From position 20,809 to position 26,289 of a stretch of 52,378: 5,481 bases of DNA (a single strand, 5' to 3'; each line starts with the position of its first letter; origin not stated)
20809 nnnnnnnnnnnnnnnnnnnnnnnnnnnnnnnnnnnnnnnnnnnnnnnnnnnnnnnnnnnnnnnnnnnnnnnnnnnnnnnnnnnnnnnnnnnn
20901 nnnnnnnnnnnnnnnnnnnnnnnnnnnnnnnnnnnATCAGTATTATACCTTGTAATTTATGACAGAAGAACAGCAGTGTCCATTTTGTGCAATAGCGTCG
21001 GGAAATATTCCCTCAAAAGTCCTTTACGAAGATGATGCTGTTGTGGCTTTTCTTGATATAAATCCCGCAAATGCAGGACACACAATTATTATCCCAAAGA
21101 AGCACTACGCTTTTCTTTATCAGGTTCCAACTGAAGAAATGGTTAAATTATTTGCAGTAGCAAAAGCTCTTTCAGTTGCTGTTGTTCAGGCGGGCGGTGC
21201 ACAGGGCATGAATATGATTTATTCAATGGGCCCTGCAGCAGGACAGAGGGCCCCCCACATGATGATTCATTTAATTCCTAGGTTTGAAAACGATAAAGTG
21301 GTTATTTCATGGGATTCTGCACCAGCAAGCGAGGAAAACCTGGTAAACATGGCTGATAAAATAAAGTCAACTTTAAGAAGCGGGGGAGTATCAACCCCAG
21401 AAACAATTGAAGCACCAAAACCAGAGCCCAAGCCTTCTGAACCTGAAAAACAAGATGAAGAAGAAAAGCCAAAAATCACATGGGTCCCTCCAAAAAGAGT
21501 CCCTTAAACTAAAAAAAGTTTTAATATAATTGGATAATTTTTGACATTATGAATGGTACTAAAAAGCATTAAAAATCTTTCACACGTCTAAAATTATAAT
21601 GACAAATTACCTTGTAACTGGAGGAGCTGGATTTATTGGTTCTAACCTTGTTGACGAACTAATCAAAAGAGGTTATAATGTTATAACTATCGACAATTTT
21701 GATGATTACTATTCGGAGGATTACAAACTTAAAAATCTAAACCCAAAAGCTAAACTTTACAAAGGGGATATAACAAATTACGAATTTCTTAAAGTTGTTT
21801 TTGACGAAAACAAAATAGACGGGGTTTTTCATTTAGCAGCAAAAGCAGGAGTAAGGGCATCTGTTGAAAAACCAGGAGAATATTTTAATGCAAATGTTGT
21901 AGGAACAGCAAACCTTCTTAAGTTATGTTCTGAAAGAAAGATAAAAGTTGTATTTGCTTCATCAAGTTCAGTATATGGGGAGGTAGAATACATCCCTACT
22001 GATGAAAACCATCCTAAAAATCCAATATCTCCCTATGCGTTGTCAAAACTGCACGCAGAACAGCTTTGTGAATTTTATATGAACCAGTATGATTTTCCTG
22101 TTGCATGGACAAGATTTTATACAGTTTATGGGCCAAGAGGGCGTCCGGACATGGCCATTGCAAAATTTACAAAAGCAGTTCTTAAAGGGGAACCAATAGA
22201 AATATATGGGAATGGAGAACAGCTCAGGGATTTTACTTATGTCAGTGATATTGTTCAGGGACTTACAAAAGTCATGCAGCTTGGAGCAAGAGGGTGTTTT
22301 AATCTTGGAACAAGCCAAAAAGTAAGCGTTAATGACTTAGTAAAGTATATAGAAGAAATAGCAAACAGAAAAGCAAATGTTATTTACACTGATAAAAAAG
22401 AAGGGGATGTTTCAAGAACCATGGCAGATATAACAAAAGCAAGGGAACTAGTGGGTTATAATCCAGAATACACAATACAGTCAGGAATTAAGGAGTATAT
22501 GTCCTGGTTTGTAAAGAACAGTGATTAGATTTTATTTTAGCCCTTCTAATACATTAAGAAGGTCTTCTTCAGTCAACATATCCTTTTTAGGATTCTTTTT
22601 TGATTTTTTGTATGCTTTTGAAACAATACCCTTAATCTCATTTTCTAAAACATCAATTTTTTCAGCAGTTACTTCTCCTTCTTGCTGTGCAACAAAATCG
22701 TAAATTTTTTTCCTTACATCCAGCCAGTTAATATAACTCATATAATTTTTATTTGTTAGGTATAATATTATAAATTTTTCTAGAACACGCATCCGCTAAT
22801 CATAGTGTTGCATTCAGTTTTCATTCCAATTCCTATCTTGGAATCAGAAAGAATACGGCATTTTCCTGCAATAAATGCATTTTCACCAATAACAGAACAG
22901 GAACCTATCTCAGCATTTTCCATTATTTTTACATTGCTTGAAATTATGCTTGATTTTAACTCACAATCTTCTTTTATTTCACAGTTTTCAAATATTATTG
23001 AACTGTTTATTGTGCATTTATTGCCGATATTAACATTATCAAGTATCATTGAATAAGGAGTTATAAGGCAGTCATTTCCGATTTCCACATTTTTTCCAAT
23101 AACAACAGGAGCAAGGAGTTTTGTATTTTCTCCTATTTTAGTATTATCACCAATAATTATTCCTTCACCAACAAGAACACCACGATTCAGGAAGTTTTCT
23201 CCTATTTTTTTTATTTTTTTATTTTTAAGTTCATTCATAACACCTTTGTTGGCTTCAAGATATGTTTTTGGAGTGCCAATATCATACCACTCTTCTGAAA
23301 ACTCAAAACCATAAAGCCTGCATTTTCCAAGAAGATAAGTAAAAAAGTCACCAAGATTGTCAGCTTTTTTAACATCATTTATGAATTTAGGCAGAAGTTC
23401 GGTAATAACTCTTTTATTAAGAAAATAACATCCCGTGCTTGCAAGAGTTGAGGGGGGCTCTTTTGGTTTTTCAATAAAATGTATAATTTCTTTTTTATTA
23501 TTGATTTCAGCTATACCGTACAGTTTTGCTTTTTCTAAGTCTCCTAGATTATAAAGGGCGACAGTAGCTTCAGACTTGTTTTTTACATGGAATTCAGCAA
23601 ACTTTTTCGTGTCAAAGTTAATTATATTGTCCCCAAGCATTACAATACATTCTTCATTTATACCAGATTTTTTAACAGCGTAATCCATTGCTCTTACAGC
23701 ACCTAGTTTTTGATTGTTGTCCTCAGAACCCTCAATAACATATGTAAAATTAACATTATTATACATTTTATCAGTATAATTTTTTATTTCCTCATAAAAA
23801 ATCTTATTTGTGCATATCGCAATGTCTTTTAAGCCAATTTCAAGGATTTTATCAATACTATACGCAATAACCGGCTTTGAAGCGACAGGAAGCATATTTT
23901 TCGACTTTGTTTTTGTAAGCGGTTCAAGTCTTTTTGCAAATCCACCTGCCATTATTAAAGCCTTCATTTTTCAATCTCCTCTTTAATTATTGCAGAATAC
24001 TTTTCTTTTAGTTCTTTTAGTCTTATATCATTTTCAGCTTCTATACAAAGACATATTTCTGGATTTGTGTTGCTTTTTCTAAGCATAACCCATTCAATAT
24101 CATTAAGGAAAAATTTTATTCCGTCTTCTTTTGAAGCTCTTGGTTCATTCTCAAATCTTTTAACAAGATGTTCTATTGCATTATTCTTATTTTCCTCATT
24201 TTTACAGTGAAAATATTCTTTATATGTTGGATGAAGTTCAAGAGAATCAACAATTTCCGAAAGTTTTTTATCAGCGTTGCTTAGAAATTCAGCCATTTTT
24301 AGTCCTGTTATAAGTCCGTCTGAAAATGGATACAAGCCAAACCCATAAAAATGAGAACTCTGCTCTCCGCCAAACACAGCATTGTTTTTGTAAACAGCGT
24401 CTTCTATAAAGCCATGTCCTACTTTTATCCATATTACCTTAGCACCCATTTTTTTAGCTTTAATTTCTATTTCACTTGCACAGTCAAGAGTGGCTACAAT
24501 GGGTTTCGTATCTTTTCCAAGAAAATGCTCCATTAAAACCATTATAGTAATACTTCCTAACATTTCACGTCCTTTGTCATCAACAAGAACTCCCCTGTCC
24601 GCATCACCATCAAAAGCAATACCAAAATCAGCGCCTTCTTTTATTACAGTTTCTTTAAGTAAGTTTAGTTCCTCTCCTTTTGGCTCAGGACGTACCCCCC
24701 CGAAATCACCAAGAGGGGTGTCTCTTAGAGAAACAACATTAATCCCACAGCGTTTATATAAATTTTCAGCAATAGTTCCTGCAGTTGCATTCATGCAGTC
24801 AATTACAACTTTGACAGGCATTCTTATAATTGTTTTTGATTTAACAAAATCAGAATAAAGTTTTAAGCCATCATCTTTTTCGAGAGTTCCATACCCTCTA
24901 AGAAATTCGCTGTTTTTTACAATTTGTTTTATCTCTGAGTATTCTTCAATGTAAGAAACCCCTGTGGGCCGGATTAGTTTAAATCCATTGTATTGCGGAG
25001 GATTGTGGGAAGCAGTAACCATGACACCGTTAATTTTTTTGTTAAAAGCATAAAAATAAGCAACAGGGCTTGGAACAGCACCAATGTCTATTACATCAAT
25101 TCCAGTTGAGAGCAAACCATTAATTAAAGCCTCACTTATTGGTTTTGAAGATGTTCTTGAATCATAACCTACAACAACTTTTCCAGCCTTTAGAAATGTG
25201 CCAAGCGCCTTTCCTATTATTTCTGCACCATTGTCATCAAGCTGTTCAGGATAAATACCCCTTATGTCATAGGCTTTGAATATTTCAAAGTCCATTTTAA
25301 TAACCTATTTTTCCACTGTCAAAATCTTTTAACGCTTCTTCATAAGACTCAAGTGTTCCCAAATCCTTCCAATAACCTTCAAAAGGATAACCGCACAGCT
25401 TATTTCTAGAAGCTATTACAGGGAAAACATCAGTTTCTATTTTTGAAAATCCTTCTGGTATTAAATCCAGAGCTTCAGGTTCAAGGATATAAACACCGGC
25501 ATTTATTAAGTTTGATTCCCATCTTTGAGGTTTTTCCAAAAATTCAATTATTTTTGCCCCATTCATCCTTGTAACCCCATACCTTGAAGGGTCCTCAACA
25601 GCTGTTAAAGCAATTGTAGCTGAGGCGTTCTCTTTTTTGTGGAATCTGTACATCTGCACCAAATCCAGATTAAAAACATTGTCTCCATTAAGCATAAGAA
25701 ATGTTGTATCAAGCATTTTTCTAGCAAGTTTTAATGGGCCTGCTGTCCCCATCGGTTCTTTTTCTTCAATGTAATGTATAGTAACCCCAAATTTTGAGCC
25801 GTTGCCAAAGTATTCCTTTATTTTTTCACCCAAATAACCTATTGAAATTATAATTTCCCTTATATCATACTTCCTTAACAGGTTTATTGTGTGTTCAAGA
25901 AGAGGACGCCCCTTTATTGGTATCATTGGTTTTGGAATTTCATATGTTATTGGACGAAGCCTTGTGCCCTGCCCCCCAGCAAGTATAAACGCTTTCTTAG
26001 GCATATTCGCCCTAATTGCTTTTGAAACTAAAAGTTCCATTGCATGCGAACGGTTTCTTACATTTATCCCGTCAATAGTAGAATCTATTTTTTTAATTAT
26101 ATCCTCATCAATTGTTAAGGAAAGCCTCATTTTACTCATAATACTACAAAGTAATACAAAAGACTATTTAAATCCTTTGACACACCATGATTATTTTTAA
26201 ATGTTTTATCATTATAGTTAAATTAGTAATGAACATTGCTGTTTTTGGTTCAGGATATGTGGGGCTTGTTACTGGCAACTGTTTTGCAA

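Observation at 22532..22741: Probable divergent histone hidden in the sugar cluster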

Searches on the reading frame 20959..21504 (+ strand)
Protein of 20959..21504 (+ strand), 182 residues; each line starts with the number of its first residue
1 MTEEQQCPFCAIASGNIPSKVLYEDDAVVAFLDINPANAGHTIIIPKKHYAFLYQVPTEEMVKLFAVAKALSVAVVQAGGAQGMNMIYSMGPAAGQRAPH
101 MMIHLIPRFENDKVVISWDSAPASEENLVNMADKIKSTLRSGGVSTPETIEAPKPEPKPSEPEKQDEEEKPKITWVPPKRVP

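Call 69: search_protein_families(library=pfam, proteins=[window:20959-21504:+], max_evalue=0.00001)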
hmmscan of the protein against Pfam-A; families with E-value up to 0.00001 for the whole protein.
window:20959-21504:+ (182 aa): 2 families
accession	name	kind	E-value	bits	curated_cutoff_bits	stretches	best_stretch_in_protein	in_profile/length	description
PF01230.28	HIT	-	1.7e-21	77.1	21.5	1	15-110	2-97/98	HIT domain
PF11969.13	DcpS_C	-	1.5e-12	48.5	24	1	6-107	1-101/114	Scavenger mRNA decapping enzyme C-term binding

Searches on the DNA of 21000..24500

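Call 71: search_rna_families(source=window, start=21000, end=24500, threshold=evalue, max_evalue=1)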
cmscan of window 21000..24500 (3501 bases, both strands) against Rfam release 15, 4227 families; matches with E-value up to 1: 1.
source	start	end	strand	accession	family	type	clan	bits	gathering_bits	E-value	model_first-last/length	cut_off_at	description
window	21616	21683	+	RF00002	5_8S_rRNA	Gene; rRNA;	CL00112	14.8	42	0.97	1-154/154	no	5.8S ribosomal RNA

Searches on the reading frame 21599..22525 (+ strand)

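Call 69: search_protein_families(library=pfam, proteins=[window:21599-22525:+], max_evalue=0.00001)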
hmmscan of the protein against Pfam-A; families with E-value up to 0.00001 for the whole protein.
window:21599-22525:+ (309 aa): 8 families
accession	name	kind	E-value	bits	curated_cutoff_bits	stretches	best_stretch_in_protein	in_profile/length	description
PF16363.11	GDP_Man_Dehyd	-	1.3e-68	232.3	27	1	5-299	1-331/332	GDP-mannose 4,6 dehydratase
PF01370.27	Epimerase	-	1.1e-65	221.9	20.9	1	5-237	2-240/240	NAD dependent epimerase/dehydratase family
PF01073.25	3Beta_HSD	-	5.7e-23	81.8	22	1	5-219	1-222/280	3-beta hydroxysteroid dehydrogenase/isomerase family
PF04321.23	RmlD_sub_bind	-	1.2e-18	67.6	27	1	4-259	3-235/287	RmlD substrate binding domain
PF02719.21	Polysacc_synt_2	-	1.3e-17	64.4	20.2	1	5-257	2-249/293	Polysaccharide biosynthesis protein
PF07993.18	NAD_binding_4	-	1.7e-14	54.1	20.1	1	47-178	59-209/258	Male sterility protein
PF08659.16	KR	-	4.7e-09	36.9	22.6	1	3-128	2-143/180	KR domain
PF00106.31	adh_short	-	6.9e-07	29.4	26.6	1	5-113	4-122/195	short chain dehydrogenase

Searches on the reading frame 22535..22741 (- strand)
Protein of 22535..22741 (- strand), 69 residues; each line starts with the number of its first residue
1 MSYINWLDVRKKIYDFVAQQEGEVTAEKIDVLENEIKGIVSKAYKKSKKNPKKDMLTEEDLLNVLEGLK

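Call 4: search_protein_families(library=pfam, proteins=[window:22535-22741:-], max_evalue=10)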
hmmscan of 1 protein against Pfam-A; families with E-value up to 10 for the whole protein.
window:22535-22741:- (69 aa): 4 families
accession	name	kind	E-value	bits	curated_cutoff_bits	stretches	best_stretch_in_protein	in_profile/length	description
PF24654.2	CEP76_N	-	0.0047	17.6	27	1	33-65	16-47/60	CEP76 N-terminal domain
PF10487.15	Nup188_N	-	0.01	15.2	22.4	1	9-69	135-195/459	Nucleoporin Nup188, N-terminal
PF00018.34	SH3_1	-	0.079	13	22.9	1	13-33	3-23/48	SH3 domain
PF11619.13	P53_C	-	0.1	13.2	25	1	24-58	17-51/67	Transcription factor P53 - C terminal domain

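Call 5: search_protein_families(library=ncbifam, proteins=[window:22535-22741:-], max_evalue=10)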
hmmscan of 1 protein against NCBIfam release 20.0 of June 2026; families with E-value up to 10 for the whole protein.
window:22535-22741:- (69 aa): 2 families
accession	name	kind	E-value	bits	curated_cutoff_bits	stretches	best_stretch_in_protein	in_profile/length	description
NF038309.1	HisXaaSer_A3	equivalog_domain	0.072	12.9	65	1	8-29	4-25/81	His-Xaa-Ser repeat protein HxsA3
NF005814.0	PRK07680.1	equivalog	0.1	11.8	278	1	21-55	230-264/275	late competence protein ComER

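Call 6: search_solved_structures(query=window:22535-22741:-, max_evalue=10, show_alignments=3)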
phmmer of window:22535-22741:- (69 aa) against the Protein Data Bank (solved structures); distinct sequences matched with E-value up to 10: 3.
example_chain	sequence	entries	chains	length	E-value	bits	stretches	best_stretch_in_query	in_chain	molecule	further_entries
9f2c_A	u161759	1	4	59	0.006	20.2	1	9-55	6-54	hypothetical protein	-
7rpr_A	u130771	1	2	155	1.2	13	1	4-48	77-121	Fibronectin-binding lipoprotein FbpA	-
6ynx_o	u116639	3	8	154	2.9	11.7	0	26-61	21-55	ATPTT9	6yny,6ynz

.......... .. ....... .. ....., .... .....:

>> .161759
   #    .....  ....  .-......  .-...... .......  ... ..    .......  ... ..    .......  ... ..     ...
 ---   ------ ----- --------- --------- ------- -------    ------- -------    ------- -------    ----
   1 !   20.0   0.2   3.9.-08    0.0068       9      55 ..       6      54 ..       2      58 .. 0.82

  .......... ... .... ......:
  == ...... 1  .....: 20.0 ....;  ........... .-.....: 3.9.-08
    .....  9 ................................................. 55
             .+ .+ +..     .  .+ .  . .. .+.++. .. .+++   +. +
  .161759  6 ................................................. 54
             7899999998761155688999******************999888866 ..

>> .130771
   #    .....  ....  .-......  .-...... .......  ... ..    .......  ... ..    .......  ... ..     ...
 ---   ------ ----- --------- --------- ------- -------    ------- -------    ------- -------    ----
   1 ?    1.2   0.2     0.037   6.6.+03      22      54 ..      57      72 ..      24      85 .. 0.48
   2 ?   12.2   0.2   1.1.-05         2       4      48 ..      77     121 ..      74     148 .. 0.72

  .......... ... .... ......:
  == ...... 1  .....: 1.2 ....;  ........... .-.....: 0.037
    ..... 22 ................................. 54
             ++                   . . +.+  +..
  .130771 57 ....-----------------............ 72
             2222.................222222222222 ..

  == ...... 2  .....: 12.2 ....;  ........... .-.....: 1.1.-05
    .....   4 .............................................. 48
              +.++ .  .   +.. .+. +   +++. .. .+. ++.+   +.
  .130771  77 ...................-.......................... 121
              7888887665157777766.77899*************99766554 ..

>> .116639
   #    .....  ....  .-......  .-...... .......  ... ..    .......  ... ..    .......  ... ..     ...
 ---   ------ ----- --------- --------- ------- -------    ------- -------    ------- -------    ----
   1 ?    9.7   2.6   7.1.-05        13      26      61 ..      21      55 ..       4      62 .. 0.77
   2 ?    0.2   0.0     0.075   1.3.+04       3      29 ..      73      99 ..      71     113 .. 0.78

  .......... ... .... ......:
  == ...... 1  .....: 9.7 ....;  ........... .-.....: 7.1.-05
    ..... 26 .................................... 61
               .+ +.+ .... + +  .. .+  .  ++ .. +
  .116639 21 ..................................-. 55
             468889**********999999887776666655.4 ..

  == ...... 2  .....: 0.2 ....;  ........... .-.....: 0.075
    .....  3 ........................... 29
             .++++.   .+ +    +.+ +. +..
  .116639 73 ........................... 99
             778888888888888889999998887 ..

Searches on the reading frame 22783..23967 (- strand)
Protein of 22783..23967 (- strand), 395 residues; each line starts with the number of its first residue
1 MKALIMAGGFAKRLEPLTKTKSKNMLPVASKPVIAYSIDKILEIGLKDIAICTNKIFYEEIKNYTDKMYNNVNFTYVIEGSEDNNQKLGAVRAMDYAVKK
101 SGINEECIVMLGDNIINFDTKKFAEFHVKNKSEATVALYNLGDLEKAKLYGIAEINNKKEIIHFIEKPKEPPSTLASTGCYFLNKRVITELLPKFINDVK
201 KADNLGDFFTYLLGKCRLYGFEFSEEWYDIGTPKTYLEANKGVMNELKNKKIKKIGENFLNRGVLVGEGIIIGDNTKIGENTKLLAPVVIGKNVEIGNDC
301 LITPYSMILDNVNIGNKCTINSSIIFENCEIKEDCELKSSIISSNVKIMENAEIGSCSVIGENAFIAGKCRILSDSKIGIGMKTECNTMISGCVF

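Call 69: search_protein_families(library=pfam, proteins=[window:22783-23967:-], max_evalue=0.00001)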
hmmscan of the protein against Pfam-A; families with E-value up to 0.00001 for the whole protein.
window:22783-23967:- (395 aa): 5 families
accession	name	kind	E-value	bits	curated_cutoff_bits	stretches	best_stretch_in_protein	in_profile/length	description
PF00483.29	NTP_transferase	-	7.4e-44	150.6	21.2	1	2-243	1-242/245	Nucleotidyl transferase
PF00132.30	Hexapep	-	3.1e-18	65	27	1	269-303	1-35/36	Bacterial transferase hexapeptide (six repeats)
PF25084.1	LbH_EIF2B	-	2.5e-17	63.2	54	1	259-354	11-105/105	EIF2B subunit epsilon LbH domain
PF24894.1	Hexapep_GlmU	-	1.6e-10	41.4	23.3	1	306-356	35-85/104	GlmU-like, C-terminal hexapeptide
PF12804.13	NTP_transf_3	-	5.6e-06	27.1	27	1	3-113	1-95/160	MobA-like NTP transferase domain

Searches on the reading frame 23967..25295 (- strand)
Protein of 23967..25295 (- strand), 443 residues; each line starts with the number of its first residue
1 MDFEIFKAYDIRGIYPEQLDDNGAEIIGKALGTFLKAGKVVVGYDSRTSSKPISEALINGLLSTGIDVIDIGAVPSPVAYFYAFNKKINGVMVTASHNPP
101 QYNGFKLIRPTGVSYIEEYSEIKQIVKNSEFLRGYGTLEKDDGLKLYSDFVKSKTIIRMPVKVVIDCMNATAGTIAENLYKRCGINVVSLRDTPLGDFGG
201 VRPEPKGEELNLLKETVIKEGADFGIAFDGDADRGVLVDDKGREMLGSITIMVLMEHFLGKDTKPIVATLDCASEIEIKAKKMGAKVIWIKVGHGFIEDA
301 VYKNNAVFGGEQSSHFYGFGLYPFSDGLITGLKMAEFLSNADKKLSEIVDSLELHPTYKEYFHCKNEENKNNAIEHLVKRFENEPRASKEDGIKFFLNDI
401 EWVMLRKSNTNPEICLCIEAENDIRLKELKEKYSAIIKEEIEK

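Call 69: search_protein_families(library=pfam, proteins=[window:23967-25295:-], max_evalue=0.00001)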
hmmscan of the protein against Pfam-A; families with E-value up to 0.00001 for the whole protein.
window:23967-25295:- (443 aa): 3 families
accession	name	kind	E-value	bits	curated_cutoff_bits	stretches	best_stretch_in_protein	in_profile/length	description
PF02878.22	PGM_PMM_I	-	1.9e-37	128.5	22.5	1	5-131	3-136/138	Phosphoglucomutase/phosphomannomutase, alpha/beta/alpha domain I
PF02879.22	PGM_PMM_II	-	3.1e-23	82.7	29.3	1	149-242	9-103/103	Phosphoglucomutase/phosphomannomutase, alpha/beta/alpha domain II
PF02880.22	PGM_PMM_III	-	1.3e-17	64.4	20.7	1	250-351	5-110/115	Phosphoglucomutase/phosphomannomutase, alpha/beta/alpha domain III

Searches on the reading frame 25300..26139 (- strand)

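Call 69: search_protein_families(library=pfam, proteins=[window:25300-26139:-], max_evalue=0.00001)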
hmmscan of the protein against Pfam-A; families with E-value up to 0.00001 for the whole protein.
window:25300-26139:- (280 aa): 2 families
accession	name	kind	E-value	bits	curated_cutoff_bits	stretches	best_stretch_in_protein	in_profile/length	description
PF00483.29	NTP_transferase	-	4e-53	181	21.2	1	49-273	1-242/245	Nucleotidyl transferase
PF12804.13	NTP_transf_3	-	1.2e-11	45.5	27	1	50-170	1-113/160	MobA-like NTP transferase domain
